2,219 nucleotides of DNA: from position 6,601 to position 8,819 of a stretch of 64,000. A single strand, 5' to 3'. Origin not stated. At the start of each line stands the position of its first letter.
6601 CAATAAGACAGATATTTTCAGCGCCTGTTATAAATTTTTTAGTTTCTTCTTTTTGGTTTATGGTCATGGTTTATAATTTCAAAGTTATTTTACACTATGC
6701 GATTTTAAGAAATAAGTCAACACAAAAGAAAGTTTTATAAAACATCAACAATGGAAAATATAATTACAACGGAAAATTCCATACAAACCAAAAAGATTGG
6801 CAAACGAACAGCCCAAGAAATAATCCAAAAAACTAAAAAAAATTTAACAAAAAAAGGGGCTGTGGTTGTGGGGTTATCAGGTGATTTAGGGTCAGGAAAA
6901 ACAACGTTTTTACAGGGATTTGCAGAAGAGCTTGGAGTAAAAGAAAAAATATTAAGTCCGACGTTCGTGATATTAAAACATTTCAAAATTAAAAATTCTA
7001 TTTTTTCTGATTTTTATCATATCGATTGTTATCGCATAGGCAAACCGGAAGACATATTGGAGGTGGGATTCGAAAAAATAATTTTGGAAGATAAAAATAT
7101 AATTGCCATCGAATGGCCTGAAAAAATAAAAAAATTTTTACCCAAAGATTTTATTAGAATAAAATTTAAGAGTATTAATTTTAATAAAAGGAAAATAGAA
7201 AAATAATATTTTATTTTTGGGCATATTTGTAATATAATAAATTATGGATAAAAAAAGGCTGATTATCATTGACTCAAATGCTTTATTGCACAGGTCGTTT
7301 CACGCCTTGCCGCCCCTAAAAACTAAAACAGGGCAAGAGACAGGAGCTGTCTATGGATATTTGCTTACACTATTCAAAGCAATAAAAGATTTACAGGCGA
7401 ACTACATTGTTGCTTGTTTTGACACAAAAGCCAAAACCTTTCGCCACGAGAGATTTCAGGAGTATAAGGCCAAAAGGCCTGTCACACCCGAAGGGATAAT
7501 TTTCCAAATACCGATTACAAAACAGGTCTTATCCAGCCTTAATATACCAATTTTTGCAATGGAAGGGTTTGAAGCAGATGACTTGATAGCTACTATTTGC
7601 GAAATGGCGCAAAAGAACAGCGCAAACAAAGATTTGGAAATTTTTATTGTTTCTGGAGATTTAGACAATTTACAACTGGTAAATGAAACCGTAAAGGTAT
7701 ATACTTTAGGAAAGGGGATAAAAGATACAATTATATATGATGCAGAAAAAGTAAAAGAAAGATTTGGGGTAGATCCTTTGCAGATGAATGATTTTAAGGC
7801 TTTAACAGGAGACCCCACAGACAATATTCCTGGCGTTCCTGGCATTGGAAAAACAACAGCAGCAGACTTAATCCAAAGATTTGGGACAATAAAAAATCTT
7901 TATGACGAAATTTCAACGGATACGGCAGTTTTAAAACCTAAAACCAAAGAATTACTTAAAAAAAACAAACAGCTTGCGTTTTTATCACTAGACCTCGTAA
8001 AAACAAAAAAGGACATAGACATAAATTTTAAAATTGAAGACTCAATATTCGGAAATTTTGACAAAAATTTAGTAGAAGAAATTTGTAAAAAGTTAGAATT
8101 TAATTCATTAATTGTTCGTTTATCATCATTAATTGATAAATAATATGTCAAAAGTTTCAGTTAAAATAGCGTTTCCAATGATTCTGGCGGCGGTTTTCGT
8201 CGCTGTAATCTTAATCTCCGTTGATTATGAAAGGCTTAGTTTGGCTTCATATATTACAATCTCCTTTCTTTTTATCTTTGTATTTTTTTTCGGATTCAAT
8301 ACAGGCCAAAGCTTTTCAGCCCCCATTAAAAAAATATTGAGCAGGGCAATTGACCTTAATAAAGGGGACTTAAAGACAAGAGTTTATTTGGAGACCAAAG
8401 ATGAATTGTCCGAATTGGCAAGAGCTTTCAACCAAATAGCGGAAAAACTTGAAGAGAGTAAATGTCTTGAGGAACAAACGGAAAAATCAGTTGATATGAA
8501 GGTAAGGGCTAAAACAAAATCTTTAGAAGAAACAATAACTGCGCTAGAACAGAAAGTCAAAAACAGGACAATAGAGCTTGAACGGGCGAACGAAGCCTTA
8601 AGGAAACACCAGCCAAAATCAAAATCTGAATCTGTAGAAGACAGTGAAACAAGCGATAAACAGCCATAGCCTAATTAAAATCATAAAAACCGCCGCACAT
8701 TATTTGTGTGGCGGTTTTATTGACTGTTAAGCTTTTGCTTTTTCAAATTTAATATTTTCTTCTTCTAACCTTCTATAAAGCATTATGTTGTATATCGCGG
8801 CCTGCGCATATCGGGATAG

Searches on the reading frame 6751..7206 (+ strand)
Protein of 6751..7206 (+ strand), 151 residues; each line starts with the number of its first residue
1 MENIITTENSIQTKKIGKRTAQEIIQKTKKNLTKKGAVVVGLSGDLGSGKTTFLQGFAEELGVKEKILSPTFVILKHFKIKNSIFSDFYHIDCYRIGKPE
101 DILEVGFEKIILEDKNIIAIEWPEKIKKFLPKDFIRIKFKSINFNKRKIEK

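Call 58: search_protein_families(library=pfam, proteins=[window:6751-7206:+], max_evalue=0.001)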
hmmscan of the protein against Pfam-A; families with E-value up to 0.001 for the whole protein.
window:6751-7206:+ (151 aa): 2 families
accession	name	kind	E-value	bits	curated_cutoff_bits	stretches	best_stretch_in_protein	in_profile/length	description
PF02367.23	TsaE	-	7e-33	113.7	26.6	1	15-148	9-127/128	Threonylcarbamoyl adenosine biosynthesis protein TsaE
PF25199.1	nSTAND_NTPase5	-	0.00049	20.4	34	1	20-61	24-65/145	Novel STAND NTPase 5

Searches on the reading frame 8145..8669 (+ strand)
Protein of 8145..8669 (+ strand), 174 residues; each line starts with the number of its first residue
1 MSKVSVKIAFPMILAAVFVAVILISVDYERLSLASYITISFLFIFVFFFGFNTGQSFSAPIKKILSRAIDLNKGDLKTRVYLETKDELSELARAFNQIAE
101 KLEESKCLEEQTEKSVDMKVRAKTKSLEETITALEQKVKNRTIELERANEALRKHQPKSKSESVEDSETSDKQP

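Call 58: search_protein_families(library=pfam, proteins=[window:8145-8669:+], max_evalue=0.001)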
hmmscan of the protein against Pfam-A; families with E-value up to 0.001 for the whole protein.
window:8145-8669:+ (174 aa): 1 family
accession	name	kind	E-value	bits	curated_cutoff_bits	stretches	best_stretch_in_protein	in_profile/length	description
PF00672.30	HAMP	-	4e-11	43.5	25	1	56-104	5-53/53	HAMP domain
